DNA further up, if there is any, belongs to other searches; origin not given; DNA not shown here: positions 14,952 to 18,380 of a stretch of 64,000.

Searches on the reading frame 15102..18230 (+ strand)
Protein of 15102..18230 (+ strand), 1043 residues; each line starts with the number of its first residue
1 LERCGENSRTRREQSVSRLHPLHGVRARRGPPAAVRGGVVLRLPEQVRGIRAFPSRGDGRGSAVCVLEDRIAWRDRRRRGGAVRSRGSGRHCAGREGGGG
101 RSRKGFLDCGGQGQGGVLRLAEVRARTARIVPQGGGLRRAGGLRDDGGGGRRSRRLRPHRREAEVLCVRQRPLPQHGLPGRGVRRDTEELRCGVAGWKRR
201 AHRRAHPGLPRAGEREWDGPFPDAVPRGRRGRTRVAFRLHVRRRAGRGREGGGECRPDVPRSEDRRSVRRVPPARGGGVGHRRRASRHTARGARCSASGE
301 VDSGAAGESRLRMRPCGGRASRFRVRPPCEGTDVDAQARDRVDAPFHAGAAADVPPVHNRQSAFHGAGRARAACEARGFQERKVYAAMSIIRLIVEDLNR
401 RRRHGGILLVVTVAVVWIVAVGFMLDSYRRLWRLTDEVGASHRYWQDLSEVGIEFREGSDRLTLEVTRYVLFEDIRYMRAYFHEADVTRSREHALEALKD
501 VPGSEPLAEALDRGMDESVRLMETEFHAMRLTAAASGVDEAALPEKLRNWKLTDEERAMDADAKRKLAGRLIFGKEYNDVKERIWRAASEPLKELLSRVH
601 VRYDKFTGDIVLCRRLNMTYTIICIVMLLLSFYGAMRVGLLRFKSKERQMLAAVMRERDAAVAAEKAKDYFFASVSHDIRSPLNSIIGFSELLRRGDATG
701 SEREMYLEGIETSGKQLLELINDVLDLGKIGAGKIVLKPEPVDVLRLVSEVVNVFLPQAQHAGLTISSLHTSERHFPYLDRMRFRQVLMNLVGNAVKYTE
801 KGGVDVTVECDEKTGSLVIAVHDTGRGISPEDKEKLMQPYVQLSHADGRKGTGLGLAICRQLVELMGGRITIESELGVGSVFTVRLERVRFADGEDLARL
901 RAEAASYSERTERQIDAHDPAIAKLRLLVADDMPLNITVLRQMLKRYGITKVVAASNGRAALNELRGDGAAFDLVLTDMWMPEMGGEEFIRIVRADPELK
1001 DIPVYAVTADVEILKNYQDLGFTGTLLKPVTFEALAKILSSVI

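Call 30: search_protein_families(library=pfam, proteins=[window:15102-18230:+], max_evalue=0.0001)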
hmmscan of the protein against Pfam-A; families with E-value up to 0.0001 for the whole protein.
window:15102-18230:+ (1043 aa): 4 families
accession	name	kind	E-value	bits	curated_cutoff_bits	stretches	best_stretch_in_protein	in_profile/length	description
PF02518.31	HATPase_c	-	1.3e-29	103.3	26.4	1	780-887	2-108/111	Histidine kinase-, DNA gyrase B-, and HSP90-like ATPase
PF00512.31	HisKA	-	1.9e-19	69.9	26.9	1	668-733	2-66/66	His Kinase A (phospho-acceptor) domain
PF00072.30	Response_reg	-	3.1e-18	66.4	30.2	1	928-1039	2-110/111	Response regulator receiver domain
PF13581.12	HATPase_c_2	-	8.3e-06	26.3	27.4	1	792-864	40-110/127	Histidine kinase-like ATPase domain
